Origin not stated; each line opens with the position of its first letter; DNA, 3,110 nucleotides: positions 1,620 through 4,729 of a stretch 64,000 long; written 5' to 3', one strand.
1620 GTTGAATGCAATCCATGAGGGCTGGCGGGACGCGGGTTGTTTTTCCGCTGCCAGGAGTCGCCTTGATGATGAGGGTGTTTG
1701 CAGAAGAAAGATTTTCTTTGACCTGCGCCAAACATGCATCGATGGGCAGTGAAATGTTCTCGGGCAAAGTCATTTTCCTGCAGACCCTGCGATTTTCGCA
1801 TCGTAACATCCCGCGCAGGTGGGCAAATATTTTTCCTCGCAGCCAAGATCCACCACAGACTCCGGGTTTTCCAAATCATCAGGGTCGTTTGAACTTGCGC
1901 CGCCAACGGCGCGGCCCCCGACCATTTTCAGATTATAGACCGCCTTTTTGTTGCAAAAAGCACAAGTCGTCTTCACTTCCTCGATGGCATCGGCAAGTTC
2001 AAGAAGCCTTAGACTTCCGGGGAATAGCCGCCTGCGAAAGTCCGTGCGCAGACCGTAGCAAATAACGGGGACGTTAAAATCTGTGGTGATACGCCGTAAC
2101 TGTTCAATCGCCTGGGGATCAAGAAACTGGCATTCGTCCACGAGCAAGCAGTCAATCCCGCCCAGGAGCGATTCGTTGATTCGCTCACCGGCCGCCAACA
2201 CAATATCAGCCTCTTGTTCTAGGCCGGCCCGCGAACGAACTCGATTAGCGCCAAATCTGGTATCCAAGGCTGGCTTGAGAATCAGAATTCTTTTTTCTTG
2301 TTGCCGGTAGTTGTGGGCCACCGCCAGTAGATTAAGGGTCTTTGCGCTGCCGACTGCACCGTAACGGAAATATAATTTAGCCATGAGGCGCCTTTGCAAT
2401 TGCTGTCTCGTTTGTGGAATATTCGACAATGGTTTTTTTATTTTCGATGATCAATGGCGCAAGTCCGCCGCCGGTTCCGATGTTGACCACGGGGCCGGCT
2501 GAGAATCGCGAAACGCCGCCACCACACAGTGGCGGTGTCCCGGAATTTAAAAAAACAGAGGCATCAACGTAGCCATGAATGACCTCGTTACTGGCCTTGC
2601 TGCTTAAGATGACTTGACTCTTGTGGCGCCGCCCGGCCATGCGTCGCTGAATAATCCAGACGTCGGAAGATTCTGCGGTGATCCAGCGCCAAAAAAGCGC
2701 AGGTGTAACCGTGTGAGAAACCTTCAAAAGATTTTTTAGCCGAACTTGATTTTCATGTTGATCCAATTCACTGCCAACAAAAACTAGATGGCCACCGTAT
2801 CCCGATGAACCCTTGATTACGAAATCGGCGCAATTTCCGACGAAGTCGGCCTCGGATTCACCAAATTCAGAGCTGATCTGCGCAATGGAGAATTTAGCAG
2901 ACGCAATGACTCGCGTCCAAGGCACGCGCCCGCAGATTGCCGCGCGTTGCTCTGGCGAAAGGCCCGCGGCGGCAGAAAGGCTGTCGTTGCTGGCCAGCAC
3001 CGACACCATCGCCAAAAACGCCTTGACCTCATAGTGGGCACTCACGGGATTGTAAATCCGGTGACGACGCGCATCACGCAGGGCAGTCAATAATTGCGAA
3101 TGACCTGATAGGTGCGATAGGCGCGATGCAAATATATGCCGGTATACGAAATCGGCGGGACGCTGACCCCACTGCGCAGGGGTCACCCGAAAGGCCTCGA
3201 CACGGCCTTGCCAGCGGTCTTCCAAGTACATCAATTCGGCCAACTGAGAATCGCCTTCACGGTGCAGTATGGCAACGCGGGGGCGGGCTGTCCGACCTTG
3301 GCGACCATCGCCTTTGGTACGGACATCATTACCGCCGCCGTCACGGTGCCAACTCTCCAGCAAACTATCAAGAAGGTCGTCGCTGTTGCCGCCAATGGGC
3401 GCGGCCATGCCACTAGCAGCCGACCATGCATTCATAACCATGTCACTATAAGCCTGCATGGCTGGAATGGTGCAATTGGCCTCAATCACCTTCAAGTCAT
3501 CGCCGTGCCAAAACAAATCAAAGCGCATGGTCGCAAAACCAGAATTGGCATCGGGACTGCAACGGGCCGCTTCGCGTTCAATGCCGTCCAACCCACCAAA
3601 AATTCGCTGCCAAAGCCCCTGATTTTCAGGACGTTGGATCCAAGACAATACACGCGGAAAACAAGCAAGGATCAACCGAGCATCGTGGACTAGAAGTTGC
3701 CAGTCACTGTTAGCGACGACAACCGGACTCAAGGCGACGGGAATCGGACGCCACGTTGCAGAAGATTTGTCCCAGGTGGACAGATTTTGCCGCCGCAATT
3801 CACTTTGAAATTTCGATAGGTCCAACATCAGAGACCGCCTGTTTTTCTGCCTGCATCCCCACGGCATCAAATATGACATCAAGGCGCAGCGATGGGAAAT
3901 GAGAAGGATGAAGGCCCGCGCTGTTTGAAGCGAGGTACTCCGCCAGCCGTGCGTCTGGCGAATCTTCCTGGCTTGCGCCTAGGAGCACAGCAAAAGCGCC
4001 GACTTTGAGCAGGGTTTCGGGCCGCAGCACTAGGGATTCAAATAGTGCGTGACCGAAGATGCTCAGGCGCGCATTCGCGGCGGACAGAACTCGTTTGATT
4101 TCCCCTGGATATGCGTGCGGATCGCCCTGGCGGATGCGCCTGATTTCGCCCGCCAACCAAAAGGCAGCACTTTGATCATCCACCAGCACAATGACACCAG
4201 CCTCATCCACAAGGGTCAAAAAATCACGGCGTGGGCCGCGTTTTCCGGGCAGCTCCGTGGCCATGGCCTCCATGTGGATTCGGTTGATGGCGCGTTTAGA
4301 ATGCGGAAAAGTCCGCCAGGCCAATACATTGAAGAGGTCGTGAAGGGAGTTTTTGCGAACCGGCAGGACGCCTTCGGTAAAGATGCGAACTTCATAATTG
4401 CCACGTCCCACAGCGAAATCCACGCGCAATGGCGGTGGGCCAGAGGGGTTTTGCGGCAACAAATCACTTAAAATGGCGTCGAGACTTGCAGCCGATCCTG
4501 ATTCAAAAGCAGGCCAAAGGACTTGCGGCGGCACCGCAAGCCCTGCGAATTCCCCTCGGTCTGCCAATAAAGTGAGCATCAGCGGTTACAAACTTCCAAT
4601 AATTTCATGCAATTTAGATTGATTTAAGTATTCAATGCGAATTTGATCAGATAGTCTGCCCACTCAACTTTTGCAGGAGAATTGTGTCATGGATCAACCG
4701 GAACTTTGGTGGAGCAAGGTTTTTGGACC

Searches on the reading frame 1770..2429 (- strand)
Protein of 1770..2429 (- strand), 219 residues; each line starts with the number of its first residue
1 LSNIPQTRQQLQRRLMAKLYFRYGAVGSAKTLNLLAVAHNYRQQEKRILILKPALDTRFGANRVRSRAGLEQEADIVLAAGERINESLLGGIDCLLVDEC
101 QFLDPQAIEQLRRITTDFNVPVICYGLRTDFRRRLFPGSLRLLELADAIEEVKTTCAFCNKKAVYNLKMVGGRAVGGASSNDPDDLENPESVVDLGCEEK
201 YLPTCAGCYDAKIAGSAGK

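Call 55: search_protein_families(library=pfam, proteins=[window:1770-2429:-], max_evalue=0.1)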
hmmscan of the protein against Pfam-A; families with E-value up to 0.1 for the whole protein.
window:1770-2429:- (219 aa): 5 families
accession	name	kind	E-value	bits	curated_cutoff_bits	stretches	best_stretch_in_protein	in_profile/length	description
PF00265.24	TK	-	9.1e-39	133.5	20.6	1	18-209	2-176/176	Thymidine kinase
PF13401.12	AAA_22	-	2e-05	25.4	27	1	23-135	11-130/130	AAA domain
PF14116.11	YyzF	-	0.012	16.1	27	1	147-165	27-45/48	YyzF-like protein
PF13604.12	AAA_30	-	0.042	14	27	1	23-126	24-123/191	AAA domain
PF04895.17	Nre_C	-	0.078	13.3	27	0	111-166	39-94/110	Archaeal Nre, C-terminal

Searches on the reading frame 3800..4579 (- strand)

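Call 5: search_protein_families(library=pfam, proteins=[window:3800-4579:-], max_evalue=0.001)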
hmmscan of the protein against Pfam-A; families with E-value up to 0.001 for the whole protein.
window:3800-4579:- (259 aa): 1 family
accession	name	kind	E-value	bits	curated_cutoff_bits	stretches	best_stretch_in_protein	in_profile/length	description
PF11227.13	DUF3025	-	3.5e-26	92.7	25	1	60-221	14-175/213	Protein of unknown function (DUF3025)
